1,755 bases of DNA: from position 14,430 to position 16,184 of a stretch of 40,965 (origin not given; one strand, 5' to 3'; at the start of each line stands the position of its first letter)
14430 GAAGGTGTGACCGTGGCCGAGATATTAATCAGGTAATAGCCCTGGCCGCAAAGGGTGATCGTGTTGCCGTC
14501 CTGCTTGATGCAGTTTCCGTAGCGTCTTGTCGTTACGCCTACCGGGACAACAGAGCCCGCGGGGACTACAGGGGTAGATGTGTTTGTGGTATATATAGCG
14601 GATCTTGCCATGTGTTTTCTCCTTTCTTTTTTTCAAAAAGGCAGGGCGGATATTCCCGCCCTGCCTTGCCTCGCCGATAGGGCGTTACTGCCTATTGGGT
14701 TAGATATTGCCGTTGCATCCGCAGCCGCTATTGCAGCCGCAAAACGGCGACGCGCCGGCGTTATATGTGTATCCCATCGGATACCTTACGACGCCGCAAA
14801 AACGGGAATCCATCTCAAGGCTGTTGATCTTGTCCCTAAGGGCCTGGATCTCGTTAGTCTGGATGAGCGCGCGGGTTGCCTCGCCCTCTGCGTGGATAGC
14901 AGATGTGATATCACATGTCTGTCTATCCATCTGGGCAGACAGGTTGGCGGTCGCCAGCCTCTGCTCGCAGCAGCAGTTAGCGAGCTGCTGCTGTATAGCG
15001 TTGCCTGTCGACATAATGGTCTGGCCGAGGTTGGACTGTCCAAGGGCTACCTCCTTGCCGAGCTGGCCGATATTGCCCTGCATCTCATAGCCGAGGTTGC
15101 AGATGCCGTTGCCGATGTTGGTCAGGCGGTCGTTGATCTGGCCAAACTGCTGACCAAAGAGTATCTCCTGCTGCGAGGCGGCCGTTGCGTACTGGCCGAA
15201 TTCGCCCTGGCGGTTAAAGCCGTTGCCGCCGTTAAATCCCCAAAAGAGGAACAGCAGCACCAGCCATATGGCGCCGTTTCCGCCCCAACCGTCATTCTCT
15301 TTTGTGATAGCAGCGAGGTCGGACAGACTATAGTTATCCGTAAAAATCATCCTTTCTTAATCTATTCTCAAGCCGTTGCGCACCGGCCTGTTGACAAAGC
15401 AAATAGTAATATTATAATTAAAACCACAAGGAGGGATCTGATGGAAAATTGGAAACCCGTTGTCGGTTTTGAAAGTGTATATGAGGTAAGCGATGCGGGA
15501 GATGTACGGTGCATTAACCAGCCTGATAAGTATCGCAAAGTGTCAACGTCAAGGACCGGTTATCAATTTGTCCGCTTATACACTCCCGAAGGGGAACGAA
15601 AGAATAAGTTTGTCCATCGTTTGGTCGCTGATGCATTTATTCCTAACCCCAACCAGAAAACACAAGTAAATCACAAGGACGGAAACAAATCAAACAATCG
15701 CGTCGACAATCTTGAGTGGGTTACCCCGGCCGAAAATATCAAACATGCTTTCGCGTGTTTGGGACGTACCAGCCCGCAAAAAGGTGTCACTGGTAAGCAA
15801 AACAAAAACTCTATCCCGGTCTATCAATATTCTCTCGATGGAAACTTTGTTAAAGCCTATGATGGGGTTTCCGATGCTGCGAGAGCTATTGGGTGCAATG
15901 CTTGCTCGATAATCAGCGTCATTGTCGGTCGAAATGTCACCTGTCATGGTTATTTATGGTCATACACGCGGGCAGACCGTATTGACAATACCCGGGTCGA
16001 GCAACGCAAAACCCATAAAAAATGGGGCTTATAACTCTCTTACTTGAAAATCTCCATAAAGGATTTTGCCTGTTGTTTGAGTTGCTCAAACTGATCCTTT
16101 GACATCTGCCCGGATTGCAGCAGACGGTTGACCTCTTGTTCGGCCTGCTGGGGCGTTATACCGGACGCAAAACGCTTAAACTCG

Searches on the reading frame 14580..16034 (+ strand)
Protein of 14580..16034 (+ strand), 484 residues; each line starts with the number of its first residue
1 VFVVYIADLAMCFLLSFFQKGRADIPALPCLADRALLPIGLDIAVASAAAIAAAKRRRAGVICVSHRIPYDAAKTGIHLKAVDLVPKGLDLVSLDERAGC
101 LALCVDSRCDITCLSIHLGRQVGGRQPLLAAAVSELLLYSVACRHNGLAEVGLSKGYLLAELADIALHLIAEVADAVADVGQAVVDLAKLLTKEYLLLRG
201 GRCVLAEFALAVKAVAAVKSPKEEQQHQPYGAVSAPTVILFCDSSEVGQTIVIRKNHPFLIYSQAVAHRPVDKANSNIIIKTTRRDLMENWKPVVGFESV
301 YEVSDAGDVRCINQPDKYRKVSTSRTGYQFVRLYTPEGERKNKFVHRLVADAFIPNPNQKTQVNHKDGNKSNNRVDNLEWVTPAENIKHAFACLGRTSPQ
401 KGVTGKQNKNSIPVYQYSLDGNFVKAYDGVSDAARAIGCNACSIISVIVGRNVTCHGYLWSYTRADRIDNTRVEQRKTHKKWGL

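Call 47: search_protein_families(library=phrogs, proteins=[window:14580-16034:+], max_evalue=0.00001)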
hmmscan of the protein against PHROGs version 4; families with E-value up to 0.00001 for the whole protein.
window:14580-16034:+ (484 aa): 9 families
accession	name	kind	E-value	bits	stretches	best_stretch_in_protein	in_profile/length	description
phrog_59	-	DNA, RNA and nucleotide metabolism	2.4e-48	166.6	1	283-483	132-304/423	HNH endonuclease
phrog_959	-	DNA, RNA and nucleotide metabolism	9.3e-34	117.1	1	288-406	5-122/138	HNH endonuclease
phrog_1492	-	DNA, RNA and nucleotide metabolism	2.8e-29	103.5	1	283-389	39-158/414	HNH endonuclease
phrog_37683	-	unknown function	3e-17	63.7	1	300-397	120-215/279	-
phrog_99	-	DNA, RNA and nucleotide metabolism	2.3e-14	54.9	1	288-405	105-220/383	HNH endonuclease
phrog_7545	-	DNA, RNA and nucleotide metabolism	2.1e-09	38.7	1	310-385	56-128/160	HNH endonuclease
phrog_826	-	DNA, RNA and nucleotide metabolism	1.3e-07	32.5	1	323-390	92-158/281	HNH endonuclease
phrog_30377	-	DNA, RNA and nucleotide metabolism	6.1e-07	30.5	1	343-411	10-75/82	HNH endonuclease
phrog_15471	-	DNA, RNA and nucleotide metabolism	6.8e-06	27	0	322-389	12-79/183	HNH endonuclease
